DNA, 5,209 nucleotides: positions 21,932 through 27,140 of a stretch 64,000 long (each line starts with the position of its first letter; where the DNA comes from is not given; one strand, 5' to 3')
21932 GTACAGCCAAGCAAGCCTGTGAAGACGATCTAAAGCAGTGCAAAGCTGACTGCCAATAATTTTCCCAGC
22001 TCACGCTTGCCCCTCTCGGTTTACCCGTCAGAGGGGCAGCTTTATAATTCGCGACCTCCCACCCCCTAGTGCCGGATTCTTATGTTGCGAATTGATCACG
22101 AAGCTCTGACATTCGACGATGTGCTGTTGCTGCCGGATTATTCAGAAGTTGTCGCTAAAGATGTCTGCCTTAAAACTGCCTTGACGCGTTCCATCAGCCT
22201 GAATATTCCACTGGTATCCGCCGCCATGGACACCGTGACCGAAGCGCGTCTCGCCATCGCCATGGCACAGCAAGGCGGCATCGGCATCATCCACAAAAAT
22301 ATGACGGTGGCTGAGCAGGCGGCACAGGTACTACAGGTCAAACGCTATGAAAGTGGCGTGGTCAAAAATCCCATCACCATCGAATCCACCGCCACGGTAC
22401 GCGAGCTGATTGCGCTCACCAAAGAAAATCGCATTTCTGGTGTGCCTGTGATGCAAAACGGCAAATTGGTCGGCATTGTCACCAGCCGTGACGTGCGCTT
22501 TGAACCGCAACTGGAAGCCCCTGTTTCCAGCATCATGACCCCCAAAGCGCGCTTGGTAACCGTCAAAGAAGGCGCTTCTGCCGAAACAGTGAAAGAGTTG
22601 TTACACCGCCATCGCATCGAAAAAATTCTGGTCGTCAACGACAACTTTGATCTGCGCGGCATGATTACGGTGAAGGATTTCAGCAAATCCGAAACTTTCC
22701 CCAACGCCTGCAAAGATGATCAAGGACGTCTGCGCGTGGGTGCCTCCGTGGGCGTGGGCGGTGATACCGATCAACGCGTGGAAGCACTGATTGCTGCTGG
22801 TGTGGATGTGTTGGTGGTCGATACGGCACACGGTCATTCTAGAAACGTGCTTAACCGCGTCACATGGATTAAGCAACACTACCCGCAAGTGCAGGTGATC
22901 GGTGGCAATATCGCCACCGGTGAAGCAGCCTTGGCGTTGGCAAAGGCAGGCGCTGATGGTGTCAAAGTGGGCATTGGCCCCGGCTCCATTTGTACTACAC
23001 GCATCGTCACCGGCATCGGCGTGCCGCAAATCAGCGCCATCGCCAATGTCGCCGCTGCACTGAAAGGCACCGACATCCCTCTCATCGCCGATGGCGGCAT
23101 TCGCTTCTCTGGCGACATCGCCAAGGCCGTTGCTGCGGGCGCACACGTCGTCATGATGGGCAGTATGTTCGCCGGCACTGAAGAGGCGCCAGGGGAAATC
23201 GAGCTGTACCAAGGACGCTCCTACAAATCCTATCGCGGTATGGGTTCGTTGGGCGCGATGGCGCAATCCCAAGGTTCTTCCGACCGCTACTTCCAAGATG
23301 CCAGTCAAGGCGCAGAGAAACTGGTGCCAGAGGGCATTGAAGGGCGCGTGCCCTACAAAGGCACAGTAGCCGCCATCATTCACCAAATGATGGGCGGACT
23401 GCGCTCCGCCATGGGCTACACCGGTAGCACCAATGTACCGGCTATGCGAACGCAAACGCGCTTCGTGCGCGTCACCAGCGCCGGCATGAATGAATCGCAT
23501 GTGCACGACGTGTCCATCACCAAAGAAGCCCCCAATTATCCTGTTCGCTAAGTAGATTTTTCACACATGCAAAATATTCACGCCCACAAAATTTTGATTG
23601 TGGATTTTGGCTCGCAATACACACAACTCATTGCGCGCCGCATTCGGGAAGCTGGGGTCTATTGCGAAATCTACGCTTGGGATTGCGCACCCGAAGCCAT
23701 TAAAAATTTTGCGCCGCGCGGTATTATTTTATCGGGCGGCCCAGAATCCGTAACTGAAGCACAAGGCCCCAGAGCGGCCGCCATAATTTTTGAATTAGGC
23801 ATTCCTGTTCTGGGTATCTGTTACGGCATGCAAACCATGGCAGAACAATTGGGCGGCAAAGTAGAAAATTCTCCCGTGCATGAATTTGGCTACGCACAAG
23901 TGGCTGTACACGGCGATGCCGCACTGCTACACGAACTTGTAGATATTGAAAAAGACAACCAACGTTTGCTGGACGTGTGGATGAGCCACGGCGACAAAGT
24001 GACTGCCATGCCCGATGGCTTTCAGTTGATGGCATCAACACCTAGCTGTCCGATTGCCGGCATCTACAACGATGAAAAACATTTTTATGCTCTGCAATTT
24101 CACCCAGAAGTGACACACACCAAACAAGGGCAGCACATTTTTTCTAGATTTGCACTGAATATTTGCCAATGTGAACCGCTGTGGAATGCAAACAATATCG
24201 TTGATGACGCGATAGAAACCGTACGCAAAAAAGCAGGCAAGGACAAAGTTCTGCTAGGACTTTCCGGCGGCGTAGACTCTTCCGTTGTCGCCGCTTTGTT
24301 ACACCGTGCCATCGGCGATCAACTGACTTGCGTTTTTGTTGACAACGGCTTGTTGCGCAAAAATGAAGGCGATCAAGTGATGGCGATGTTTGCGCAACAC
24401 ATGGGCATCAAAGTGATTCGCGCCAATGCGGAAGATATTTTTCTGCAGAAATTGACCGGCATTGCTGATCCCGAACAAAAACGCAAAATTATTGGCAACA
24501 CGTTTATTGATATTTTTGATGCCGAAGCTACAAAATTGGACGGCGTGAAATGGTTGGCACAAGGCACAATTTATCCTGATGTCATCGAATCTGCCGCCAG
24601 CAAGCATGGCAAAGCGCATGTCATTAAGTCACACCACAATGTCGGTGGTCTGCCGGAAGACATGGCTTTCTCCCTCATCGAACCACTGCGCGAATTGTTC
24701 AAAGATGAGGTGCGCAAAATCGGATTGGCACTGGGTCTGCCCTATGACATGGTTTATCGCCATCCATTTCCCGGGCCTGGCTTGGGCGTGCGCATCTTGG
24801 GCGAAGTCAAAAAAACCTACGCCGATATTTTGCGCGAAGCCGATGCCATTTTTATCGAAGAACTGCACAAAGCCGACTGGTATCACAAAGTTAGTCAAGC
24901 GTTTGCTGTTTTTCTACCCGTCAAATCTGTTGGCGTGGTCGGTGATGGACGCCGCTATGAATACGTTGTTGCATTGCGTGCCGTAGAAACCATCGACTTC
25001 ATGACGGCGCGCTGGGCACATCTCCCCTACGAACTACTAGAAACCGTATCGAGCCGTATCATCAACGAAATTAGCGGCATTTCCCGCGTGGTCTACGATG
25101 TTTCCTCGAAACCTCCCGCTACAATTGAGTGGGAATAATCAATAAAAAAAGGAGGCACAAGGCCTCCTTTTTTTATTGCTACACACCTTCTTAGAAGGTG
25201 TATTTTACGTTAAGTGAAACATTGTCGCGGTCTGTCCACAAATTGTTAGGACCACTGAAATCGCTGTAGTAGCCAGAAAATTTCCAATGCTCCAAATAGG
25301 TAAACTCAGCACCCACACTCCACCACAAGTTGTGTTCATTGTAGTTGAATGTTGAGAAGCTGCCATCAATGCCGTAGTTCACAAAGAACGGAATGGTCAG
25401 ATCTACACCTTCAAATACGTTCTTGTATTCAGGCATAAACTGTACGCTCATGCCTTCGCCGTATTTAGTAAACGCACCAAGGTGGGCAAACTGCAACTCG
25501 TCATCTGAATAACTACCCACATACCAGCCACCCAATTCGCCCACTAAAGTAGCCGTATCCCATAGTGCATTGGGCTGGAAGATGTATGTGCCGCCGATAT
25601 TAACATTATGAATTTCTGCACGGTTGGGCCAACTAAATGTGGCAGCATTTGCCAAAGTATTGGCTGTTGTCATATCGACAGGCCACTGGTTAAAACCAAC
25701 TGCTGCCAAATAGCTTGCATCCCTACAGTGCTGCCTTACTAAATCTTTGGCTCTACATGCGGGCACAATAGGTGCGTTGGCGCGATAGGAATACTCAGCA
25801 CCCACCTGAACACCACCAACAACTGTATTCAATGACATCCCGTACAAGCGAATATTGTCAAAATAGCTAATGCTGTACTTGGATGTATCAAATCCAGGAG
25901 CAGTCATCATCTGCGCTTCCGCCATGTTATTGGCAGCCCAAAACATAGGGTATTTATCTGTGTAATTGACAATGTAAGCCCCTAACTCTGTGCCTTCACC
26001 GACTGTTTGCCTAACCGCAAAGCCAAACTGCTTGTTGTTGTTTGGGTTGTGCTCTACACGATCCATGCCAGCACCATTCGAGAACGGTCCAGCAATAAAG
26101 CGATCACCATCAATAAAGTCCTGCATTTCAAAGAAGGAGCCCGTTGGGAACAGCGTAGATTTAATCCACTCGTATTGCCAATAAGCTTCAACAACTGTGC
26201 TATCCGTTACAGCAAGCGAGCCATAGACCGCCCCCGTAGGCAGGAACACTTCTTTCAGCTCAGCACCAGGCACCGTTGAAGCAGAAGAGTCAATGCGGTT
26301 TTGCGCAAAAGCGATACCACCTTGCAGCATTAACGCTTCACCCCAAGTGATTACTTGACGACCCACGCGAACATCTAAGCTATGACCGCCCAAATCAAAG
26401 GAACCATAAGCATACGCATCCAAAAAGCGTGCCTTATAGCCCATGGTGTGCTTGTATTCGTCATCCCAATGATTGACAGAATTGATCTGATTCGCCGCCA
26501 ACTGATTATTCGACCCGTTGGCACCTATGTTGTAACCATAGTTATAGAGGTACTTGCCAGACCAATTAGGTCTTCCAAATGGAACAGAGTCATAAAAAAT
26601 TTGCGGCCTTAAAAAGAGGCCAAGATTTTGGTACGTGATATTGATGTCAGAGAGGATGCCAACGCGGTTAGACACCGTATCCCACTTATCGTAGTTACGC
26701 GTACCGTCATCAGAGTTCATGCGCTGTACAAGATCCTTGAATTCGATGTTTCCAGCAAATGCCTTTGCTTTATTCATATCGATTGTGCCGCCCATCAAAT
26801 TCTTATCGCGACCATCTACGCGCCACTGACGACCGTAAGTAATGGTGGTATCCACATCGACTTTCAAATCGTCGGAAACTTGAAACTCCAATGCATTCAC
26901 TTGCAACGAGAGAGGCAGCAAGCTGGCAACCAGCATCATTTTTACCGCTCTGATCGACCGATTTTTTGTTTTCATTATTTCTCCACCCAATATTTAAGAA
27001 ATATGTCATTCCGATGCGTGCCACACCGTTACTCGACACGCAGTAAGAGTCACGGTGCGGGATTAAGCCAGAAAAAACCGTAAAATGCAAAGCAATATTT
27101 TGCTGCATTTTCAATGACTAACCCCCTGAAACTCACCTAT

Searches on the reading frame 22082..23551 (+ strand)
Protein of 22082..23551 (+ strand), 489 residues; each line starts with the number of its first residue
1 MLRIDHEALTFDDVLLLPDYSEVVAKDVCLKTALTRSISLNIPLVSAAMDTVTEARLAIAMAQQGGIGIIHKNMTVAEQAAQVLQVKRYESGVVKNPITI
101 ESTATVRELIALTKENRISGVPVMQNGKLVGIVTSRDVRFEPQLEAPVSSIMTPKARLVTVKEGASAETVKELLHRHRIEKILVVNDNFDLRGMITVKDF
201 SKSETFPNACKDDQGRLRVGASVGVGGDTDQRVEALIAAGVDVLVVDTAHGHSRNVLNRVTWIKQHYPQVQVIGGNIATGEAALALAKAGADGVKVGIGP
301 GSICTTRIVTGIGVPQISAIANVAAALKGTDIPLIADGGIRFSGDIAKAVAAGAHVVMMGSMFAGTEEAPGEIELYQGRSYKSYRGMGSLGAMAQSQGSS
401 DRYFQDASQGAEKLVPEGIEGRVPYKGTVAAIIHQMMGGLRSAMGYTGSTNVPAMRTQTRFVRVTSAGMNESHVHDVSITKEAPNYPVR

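Call 5: search_protein_families(library=pfam, proteins=[window:22082-23551:+], max_evalue=0.01)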
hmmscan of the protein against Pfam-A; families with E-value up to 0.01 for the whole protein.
window:22082-23551:+ (489 aa): 7 families
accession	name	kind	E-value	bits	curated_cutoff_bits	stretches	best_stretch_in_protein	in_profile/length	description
PF00478.31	IMPDH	-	4.1e-163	542.8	25.6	1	8-475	1-345/345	IMP dehydrogenase / GMP reductase domain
PF00571.33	CBS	-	3.9e-21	75.6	24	2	94-139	6-52/57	CBS domain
PF01070.24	FMN_dh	-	9e-10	38.5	24.9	1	257-364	207-306/350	FMN-dependent dehydrogenase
PF03060.21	NMO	-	2e-09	37.7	28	2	215-370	88-232/331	Nitronate monooxygenase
PF01645.23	Glu_synthase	-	0.00027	20.7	20.4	1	276-361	214-305/369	Conserved region in glutamate synthase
PF00977.27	His_biosynth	-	0.00077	19.4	23.6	0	320-363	62-105/228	Histidine biosynthesis protein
PF04131.20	NanE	-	0.007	16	27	1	231-364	55-177/192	Putative N-acetylmannosamine-6-phosphate epimerase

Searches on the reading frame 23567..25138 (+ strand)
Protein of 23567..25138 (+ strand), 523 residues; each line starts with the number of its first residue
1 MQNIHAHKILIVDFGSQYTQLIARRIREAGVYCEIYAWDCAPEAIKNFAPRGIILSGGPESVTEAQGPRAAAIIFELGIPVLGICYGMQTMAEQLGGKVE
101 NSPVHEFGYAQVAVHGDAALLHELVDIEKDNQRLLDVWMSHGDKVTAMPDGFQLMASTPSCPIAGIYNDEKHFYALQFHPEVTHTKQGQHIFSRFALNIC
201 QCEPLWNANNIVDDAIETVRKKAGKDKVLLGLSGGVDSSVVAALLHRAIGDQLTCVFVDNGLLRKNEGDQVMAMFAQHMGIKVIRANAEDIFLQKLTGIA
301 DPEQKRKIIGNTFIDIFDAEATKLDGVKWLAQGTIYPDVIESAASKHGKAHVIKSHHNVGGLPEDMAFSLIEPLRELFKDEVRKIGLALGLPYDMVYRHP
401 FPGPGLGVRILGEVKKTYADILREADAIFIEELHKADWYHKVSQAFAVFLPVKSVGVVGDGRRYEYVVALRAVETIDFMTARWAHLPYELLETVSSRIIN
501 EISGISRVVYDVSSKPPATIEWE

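Call 5: search_protein_families(library=pfam, proteins=[window:23567-25138:+], max_evalue=0.01)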
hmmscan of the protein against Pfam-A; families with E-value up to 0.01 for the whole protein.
window:23567-25138:+ (523 aa): 8 families
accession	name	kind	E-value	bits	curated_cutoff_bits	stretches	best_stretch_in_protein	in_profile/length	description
PF00117.34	GATase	-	4.2e-44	150.9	22.8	1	10-198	1-189/190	Glutamine amidotransferase class-I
PF00958.27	GMP_synt_C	-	1.8e-43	146.9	27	1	431-522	1-92/92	GMP synthase C terminal domain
PF02540.23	NAD_synthase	-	8.2e-12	45.2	21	1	214-293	7-86/242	NAD synthase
PF07722.19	Peptidase_C26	-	6.5e-08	33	20.5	1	75-181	102-219/219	Peptidase C26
PF03054.22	tRNA_Me_trans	-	9.6e-06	25.8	20.6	1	227-264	2-38/202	tRNA methyl transferase HUP domain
PF00733.27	Asn_synthase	-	0.00083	19.5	21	1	227-281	19-72/354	Asparagine synthase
PF06508.19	QueC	-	0.0014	18.6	22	0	228-287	2-59/210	Queuosine biosynthesis protein QueC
PF01171.26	ATP_bind_3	-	0.0053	16.9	27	0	227-289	1-67/182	PP-loop family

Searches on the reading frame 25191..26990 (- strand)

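Call 5: search_protein_families(library=pfam, proteins=[window:25191-26990:-], max_evalue=0.01)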
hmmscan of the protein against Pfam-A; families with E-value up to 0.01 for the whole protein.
window:25191-26990:- (599 aa): 1 family
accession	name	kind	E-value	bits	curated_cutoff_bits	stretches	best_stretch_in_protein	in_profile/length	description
PF06980.17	DUF1302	-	4.9e-123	412.4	23.2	1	16-599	3-541/541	Protein of unknown function (DUF1302)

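Call 6: search_protein_families(library=ncbifam, proteins=[window:25191-26990:-], max_evalue=0.001)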
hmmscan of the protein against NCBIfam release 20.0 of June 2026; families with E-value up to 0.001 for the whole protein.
window:25191-26990:- (599 aa): 0 families
